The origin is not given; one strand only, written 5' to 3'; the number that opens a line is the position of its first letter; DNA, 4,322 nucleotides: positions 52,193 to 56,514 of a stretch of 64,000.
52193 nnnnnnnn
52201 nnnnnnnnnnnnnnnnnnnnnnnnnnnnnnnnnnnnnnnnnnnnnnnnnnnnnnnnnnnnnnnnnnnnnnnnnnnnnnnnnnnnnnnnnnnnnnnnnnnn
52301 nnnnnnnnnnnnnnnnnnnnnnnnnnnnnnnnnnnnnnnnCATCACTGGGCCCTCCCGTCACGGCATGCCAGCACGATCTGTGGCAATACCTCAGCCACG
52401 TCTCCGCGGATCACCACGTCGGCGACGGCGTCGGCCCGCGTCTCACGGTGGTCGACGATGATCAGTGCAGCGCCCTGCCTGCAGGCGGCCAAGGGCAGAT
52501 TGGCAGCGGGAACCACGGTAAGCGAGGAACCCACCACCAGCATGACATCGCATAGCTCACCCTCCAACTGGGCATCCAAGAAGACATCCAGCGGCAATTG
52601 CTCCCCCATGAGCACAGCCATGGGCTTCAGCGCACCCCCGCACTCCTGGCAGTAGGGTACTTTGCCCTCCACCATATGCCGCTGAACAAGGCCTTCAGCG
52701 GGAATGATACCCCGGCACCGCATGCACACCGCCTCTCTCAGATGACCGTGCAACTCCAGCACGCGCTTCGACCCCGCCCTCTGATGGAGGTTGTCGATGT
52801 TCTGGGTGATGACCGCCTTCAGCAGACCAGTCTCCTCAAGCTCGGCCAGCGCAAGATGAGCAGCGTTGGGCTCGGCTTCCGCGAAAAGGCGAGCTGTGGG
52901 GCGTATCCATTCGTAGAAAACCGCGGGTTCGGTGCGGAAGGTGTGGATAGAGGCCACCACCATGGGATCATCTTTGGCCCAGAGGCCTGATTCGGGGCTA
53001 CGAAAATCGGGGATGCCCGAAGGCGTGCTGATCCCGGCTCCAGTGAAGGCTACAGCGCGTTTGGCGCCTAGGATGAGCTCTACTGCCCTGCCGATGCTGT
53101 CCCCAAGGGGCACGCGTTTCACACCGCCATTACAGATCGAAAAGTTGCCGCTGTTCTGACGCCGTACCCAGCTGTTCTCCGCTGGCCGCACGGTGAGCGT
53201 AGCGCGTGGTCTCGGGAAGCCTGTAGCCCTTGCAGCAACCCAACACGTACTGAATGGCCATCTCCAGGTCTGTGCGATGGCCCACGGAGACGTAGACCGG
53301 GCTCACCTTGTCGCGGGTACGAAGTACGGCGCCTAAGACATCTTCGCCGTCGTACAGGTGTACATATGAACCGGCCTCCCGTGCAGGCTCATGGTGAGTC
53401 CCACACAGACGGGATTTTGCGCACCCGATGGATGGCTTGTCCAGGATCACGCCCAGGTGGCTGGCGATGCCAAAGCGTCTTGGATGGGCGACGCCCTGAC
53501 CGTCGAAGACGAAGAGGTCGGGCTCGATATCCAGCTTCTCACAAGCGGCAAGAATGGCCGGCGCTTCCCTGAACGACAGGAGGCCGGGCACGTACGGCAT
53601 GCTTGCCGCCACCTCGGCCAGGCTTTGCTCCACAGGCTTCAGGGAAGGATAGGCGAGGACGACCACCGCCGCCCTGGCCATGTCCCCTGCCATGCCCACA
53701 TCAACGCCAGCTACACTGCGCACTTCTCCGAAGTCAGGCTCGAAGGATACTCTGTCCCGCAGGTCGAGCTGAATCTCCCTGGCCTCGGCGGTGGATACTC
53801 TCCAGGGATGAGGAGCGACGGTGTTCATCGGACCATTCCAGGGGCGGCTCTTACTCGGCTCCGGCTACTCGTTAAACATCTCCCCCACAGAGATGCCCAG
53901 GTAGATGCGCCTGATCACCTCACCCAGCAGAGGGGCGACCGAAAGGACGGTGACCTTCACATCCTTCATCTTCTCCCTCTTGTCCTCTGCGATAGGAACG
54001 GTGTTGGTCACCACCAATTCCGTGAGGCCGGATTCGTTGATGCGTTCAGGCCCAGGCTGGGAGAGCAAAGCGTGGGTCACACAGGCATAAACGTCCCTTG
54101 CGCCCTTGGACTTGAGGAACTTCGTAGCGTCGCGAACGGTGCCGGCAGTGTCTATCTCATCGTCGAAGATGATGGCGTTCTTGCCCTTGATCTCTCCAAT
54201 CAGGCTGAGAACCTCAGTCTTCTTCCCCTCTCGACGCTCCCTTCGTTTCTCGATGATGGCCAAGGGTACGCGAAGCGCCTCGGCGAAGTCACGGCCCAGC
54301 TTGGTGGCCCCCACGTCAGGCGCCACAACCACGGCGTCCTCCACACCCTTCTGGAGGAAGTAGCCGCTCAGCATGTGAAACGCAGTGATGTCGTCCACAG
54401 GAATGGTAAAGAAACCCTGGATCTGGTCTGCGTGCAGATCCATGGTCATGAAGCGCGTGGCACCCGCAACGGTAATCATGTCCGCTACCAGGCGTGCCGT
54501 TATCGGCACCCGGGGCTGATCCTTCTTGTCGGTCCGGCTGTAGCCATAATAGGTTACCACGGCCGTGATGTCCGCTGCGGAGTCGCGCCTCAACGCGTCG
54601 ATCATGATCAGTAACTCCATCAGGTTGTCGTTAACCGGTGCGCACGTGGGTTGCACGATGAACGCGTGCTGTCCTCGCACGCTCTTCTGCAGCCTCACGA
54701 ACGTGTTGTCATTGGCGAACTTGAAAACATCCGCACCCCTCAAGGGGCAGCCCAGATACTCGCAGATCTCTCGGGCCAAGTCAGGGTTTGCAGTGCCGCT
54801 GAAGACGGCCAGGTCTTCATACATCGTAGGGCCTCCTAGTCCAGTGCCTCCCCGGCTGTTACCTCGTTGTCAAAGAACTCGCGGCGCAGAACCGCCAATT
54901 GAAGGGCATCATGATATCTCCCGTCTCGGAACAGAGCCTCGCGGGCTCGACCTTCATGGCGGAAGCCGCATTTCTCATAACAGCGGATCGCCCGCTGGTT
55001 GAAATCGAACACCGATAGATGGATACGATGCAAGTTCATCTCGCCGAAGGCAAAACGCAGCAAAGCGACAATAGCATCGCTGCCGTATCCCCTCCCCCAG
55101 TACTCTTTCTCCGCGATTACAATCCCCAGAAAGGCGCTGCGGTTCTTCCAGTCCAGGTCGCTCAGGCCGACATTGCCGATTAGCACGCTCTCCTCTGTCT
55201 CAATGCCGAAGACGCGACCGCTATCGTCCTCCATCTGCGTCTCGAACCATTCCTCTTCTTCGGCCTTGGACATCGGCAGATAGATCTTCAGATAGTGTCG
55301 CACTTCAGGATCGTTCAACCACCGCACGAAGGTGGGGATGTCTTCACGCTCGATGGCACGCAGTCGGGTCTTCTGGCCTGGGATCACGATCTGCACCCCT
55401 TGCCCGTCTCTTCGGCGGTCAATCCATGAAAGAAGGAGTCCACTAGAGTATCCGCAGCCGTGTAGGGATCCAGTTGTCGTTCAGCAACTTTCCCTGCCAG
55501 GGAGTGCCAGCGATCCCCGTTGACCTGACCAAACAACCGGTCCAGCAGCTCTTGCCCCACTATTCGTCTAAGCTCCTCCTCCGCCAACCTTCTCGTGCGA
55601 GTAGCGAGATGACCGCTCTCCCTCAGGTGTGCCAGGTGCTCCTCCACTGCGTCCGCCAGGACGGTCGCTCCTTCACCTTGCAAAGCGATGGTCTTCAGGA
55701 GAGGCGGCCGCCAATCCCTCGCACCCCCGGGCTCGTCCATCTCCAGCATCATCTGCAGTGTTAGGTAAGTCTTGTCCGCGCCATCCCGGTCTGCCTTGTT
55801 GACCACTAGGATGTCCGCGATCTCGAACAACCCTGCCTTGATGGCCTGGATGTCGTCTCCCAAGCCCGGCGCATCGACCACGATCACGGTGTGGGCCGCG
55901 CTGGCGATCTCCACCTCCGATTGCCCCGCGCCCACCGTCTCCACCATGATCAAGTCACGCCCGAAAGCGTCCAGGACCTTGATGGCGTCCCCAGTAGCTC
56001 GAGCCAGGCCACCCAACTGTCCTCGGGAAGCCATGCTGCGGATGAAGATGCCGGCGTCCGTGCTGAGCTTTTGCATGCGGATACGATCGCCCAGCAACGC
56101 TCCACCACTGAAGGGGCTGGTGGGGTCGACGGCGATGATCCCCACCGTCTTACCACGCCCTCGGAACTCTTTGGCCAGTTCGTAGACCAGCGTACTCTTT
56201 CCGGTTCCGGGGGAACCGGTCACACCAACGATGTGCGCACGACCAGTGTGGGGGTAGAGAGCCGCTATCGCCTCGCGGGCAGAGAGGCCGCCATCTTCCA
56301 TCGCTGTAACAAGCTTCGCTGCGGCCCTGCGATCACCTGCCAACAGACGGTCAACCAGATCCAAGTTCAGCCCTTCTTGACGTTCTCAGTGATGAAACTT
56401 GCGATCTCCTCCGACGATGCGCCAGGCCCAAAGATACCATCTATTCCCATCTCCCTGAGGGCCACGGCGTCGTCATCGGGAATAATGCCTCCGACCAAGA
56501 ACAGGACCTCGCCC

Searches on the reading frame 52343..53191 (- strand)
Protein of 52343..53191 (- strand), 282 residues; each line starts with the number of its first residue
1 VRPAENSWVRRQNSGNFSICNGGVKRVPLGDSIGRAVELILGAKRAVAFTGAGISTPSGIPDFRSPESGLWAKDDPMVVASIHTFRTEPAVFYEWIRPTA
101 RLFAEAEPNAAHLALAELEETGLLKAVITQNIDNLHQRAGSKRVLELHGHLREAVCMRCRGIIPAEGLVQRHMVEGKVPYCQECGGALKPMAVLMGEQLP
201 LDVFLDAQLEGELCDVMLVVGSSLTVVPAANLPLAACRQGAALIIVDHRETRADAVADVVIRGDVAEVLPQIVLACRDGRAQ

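Call 11: search_protein_families(library=pfam, proteins=[window:52343-53191:-], max_evalue=0.0001)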
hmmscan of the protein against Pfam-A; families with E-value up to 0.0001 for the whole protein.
window:52343-53191:- (282 aa): 2 families
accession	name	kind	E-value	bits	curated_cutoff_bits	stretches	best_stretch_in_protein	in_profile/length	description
PF02146.23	SIR2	-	1.7e-50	171.9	24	1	51-228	1-180/180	Sir2 family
PF00205.28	TPP_enzyme_M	-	4.7e-05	23.5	30.4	0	213-271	77-136/137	Thiamine pyrophosphate enzyme, central domain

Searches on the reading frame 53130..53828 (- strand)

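Call 11: search_protein_families(library=pfam, proteins=[window:53130-53828:-], max_evalue=0.0001)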
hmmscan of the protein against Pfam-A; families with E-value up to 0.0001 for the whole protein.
window:53130-53828:- (232 aa): 1 family
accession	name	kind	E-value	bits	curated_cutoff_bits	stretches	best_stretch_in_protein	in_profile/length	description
PF04493.20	Endonuclease_5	-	9.4e-74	247.8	23.4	1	23-213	3-198/198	Endonuclease V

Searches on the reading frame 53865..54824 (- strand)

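Call 11: search_protein_families(library=pfam, proteins=[window:53865-54824:-], max_evalue=0.0001)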
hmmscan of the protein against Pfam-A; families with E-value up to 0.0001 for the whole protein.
window:53865-54824:- (319 aa): 3 families
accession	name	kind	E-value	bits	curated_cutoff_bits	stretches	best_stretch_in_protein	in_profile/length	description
PF13793.12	Pribosyltran_N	-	3.6e-48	162.7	25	1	6-121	2-117/117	N-terminal domain of ribose phosphate pyrophosphokinase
PF14572.12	Pribosyl_synth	-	1.9e-28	100.1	27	1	201-317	70-183/184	Phosphoribosyl synthetase-associated domain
PF00156.33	Pribosyltran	-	1.7e-15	57.1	26.3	1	152-271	19-144/158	Phosphoribosyl transferase domain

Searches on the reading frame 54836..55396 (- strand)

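Call 11: search_protein_families(library=pfam, proteins=[window:54836-55396:-], max_evalue=0.0001)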
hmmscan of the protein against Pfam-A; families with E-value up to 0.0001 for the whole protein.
window:54836-55396:- (186 aa): 5 families
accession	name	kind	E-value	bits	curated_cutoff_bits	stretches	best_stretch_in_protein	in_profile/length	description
PF13302.13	Acetyltransf_3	-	7.3e-30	104.9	25.4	1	11-146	3-138/138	Acetyltransferase (GNAT) domain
PF00583.31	Acetyltransf_1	-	2.9e-16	60.2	20.7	1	45-145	15-116/116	Acetyltransferase (GNAT) family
PF13420.13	Acetyltransf_4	-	1.9e-15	57.7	24.3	1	12-164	1-153/155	Acetyltransferase (GNAT) domain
PF13523.12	Acetyltransf_8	-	2.3e-10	40.7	27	1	92-150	84-142/145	Acetyltransferase (GNAT) domain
PF13508.13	Acetyltransf_7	-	1.5e-06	28.9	27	1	60-146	3-83/84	Acetyltransferase (GNAT) domain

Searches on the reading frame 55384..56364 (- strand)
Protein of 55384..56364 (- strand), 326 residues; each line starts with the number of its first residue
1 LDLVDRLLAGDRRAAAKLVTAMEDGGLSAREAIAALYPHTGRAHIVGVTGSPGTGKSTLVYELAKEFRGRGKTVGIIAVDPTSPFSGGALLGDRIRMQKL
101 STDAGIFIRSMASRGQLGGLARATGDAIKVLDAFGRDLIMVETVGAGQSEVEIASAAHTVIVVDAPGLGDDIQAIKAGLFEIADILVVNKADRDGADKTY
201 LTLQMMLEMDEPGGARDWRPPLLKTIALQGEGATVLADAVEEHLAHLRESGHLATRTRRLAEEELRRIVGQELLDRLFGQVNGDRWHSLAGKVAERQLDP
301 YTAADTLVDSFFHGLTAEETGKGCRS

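Call 11: search_protein_families(library=pfam, proteins=[window:55384-56364:-], max_evalue=0.0001)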
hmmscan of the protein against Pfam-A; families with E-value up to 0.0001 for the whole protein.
window:55384-56364:- (326 aa): 3 families
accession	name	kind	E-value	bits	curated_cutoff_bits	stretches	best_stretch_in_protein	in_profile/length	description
PF03308.22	MeaB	-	8.1e-93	310.8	23.1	1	16-279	2-270/273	Methylmalonyl Co-A mutase-associated GTPase MeaB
PF13191.12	AAA_16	-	9.1e-06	26.7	32.6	1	38-74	19-55/167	AAA ATPase domain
PF02492.25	cobW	-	1.7e-05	24.9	20.7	0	45-197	2-159/180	CobW/HypB/UreG, nucleotide-binding domain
